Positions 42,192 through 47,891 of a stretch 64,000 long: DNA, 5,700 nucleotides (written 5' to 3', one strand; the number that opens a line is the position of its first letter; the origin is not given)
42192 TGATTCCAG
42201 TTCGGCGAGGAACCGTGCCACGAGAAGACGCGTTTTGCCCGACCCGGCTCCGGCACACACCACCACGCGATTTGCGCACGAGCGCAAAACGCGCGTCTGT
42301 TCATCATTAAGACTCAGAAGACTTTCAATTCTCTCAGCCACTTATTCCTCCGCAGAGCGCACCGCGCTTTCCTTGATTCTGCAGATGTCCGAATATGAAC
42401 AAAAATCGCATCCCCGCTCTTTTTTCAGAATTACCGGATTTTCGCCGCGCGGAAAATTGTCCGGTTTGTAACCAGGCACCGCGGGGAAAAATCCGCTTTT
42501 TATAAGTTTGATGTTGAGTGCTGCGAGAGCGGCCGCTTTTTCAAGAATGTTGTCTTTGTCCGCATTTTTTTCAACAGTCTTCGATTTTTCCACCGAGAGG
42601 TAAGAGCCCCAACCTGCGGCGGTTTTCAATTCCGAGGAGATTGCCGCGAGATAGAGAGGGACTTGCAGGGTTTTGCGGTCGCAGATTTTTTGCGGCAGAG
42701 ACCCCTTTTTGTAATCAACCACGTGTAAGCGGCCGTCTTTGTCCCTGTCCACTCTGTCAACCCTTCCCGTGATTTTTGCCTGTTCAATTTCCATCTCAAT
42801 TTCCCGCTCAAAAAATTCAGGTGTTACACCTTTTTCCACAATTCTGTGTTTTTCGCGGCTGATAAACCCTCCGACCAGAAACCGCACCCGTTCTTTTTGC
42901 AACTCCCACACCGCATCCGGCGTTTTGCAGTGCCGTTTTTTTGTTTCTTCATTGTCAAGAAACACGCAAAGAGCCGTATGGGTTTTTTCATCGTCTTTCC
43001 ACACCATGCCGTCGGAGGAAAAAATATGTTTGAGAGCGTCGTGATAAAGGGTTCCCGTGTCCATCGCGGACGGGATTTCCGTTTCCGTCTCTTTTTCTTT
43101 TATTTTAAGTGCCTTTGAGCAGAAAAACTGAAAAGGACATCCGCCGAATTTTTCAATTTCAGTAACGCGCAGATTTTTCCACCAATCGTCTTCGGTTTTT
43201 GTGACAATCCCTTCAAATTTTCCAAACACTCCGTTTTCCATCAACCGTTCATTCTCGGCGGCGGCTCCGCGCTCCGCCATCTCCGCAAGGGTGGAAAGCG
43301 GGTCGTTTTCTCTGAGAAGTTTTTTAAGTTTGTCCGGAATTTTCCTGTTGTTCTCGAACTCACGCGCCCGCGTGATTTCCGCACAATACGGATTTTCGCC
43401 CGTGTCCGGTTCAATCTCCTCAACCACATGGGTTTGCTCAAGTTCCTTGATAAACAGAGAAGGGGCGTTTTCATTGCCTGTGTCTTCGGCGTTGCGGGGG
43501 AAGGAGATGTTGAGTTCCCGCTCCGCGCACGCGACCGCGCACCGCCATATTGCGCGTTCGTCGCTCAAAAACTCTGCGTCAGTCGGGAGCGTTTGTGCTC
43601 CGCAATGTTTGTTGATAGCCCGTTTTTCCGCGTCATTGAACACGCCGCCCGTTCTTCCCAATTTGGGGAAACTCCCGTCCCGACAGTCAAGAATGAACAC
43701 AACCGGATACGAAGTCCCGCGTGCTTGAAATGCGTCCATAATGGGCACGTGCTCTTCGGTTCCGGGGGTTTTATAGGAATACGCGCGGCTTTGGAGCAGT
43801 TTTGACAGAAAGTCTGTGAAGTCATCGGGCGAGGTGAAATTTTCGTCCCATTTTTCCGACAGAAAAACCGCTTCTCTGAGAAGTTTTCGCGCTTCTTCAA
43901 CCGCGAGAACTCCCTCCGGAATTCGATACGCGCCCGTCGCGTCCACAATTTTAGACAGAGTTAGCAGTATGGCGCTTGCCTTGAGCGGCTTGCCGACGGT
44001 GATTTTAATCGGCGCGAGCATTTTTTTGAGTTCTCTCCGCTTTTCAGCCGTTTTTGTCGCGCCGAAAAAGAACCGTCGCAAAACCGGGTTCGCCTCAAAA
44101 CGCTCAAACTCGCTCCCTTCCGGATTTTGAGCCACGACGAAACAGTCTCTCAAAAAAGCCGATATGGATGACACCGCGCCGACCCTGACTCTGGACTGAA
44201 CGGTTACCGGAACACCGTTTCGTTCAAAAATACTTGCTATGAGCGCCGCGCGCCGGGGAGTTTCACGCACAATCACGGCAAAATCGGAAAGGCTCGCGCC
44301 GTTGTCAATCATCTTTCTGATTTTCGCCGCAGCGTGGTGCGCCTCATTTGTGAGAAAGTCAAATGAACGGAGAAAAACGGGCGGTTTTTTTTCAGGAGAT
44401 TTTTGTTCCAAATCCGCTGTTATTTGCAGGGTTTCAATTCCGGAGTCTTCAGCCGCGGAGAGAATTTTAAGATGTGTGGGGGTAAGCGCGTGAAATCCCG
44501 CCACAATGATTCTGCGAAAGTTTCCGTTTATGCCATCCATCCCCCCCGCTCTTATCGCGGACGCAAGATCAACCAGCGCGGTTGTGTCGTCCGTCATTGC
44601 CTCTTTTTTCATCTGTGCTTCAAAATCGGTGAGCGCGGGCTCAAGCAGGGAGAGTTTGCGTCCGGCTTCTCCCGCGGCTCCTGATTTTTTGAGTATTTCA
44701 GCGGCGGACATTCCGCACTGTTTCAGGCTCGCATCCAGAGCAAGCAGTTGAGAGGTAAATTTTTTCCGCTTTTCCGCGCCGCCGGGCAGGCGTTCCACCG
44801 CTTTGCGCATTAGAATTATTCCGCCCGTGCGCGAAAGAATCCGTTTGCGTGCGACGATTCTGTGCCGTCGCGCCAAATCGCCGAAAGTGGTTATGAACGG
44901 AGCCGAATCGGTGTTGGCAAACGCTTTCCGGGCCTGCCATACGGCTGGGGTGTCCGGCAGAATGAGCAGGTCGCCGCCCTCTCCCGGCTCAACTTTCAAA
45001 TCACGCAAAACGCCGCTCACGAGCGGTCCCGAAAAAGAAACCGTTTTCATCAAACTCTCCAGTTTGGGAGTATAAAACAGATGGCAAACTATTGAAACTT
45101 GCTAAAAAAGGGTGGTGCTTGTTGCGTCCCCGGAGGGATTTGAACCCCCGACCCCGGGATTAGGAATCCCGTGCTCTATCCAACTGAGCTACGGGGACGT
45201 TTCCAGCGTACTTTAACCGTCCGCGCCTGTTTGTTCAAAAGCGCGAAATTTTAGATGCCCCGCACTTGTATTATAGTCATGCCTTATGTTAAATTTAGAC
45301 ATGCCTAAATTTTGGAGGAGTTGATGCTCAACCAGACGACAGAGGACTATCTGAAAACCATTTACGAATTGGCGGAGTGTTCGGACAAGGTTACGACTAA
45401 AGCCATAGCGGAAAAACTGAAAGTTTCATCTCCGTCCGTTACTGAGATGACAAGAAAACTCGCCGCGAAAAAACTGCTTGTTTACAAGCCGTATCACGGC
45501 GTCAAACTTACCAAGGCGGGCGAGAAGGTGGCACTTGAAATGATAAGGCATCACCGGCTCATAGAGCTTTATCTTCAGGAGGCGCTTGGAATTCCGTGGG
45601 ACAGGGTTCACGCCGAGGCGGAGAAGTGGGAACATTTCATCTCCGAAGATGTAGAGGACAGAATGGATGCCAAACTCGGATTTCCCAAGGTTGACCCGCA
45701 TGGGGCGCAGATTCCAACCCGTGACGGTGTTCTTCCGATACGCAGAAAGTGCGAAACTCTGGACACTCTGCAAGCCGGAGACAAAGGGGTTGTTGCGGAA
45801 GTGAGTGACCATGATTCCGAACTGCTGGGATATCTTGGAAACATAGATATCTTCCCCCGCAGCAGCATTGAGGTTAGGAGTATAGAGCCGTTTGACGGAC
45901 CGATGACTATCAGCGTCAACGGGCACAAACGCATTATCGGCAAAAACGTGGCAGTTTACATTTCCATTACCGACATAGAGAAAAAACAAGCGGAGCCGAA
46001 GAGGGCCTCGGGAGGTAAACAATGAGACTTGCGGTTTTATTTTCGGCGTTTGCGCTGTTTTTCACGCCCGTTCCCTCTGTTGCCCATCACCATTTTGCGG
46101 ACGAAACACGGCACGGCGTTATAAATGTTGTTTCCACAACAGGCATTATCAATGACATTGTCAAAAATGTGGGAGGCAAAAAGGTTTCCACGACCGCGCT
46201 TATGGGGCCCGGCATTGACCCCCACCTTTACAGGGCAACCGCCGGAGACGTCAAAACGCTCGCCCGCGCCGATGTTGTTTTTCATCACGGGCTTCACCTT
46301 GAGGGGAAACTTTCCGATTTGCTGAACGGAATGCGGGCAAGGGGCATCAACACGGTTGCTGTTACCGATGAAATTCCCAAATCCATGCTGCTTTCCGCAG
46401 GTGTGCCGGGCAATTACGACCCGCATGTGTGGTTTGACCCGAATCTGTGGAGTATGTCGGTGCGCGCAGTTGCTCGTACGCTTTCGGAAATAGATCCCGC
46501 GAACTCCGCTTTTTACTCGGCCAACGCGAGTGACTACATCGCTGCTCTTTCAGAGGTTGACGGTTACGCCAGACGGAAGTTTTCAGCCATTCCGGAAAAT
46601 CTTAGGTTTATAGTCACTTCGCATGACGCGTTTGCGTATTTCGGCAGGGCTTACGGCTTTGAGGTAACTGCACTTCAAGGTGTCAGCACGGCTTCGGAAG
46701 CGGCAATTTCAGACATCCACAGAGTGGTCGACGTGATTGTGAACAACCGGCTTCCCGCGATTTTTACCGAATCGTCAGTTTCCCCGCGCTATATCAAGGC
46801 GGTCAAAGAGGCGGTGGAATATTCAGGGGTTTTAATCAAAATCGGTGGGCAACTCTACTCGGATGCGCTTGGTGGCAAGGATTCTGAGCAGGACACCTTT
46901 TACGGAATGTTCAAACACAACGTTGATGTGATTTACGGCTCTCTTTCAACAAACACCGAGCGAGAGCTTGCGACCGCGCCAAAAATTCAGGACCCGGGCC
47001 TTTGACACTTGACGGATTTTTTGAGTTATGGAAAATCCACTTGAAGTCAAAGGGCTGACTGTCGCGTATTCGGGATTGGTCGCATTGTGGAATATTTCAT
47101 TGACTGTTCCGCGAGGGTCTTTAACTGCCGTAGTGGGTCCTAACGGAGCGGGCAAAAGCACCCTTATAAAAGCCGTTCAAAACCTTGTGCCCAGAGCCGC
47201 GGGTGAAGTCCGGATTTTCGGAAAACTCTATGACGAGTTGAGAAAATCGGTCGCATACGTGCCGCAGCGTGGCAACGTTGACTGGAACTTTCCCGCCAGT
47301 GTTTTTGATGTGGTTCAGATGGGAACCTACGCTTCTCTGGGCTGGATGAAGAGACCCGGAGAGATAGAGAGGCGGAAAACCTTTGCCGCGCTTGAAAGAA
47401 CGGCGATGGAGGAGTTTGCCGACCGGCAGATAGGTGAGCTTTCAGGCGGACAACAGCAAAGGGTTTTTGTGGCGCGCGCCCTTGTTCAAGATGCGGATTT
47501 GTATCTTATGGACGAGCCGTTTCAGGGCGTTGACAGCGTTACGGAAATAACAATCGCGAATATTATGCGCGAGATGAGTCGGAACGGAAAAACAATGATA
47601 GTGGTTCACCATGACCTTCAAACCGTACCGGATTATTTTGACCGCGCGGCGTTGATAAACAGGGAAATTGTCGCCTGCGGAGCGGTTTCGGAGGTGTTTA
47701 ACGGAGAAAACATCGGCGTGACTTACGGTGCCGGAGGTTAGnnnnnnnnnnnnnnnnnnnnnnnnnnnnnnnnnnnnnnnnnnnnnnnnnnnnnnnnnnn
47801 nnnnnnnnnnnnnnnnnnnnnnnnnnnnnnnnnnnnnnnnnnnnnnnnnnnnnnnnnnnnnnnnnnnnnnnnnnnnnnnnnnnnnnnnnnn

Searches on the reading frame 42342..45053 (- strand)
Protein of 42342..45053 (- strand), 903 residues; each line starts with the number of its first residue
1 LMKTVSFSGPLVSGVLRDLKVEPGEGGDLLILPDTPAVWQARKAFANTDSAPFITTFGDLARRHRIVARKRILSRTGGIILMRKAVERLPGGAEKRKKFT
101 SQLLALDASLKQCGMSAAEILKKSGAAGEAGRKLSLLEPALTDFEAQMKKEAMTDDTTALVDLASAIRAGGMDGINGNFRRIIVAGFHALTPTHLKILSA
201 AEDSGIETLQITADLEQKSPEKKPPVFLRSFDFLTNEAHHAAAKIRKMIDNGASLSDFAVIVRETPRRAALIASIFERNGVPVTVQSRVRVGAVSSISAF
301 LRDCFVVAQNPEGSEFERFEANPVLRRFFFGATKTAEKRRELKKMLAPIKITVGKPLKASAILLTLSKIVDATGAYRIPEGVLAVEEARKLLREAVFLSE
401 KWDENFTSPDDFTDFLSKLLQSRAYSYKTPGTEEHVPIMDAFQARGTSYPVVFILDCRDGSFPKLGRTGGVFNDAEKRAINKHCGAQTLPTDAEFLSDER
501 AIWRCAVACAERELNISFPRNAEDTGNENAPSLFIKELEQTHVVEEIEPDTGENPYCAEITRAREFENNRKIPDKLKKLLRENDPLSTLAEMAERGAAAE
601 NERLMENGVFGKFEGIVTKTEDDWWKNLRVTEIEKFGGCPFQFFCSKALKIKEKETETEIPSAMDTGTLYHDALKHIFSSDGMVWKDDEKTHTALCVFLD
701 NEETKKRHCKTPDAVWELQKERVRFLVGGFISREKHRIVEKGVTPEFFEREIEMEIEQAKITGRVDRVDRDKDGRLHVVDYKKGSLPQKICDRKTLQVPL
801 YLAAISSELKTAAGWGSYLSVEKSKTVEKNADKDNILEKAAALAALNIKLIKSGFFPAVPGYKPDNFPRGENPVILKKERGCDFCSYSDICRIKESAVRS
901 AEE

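Call 37: search_protein_families(library=pfam, proteins=[window:42342-45053:-], max_evalue=0.00001)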
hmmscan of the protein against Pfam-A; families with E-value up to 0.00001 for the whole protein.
window:42342-45053:- (903 aa): 2 families
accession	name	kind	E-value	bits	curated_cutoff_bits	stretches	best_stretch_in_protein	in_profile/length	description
PF12705.13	PDDEXK_1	-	1.4e-30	107.4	22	1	630-892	4-247/247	PD-(D/E)XK nuclease superfamily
PF13361.12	UvrD_C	-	8.5e-09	35.7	25.6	0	416-465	264-316/350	UvrD-like helicase C-terminal domain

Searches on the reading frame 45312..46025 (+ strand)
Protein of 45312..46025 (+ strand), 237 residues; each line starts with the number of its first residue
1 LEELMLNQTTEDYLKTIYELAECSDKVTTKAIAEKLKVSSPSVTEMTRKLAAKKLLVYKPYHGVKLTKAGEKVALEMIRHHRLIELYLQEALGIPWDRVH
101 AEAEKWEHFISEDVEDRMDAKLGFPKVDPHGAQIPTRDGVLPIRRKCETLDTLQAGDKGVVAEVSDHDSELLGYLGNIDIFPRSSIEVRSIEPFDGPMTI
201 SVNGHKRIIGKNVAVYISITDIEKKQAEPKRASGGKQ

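Call 9: search_protein_families(library=pfam, proteins=[window:45312-46025:+], max_evalue=0.001)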
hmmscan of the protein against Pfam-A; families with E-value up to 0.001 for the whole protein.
window:45312-46025:+ (237 aa): 4 families
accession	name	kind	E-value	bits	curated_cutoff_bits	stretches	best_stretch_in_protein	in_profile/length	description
PF02742.21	Fe_dep_repr_C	-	3e-29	101.2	27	1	67-136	1-70/70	Iron dependent repressor, metal binding and dimerisation domain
PF01325.25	Fe_dep_repress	-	6.5e-19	68.3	26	1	5-64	1-60/60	Iron dependent repressor, N-terminal DNA binding domain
PF04023.20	FeoA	-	4.7e-12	46.2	23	1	149-219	2-72/74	FeoA domain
PF01047.28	MarR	-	0.00016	22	24.6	1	14-53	9-44/59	MarR family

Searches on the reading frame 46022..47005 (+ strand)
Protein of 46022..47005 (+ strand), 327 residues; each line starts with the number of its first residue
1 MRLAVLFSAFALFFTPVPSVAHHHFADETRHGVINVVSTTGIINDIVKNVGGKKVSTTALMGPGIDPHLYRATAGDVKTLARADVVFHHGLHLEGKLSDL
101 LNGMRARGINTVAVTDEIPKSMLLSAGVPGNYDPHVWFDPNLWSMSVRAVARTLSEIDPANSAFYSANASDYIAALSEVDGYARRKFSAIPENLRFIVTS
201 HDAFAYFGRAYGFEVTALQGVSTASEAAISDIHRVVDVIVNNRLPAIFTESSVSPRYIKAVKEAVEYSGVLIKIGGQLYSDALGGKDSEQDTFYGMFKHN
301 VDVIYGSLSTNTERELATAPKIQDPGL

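Call 9: search_protein_families(library=pfam, proteins=[window:46022-47005:+], max_evalue=0.001)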
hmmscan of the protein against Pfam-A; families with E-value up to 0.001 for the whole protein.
window:46022-47005:+ (327 aa): 1 family
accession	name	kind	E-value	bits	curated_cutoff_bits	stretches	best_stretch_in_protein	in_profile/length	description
PF01297.22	ZnuA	-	1.1e-73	248.5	29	1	36-305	1-261/263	Zinc-uptake complex component A periplasmic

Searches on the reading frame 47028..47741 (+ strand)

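Call 10: search_protein_families(library=pfam, proteins=[window:47028-47741:+], max_evalue=0.001)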
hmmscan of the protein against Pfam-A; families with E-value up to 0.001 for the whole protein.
window:47028-47741:+ (237 aa): 9 families
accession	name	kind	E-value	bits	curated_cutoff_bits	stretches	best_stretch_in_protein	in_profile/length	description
PF00005.33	ABC_tran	-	1.5e-28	100.6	25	1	22-165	3-136/137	ABC transporter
PF13304.12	AAA_21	-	4.5e-09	37.2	27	1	32-73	1-48/304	AAA domain, putative AbiEii toxin, Type IV TA system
PF02463.25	SMC_N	-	1e-07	32.1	40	1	31-196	25-198/220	RecF/RecN/SMC N terminal domain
PF13555.12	AAA_29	-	9.7e-06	25.7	27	1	29-54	22-46/61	P-loop containing region of AAA domain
PF13476.12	AAA_23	-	0.00018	22.6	27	1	30-50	19-39/201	AAA domain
PF13514.12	AAA_27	-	0.00042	20.4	22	1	24-53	20-49/206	AAA domain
PF03029.23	ATP_bind_1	-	0.00052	20.3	27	0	35-56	1-22/240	Conserved hypothetical ATP binding protein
PF13604.12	AAA_30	-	0.00073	19.8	27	0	31-64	19-52/191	AAA domain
PF09818.15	ABC_ATPase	-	0.00095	18.7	23.2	0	25-52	75-101/283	P-loop domain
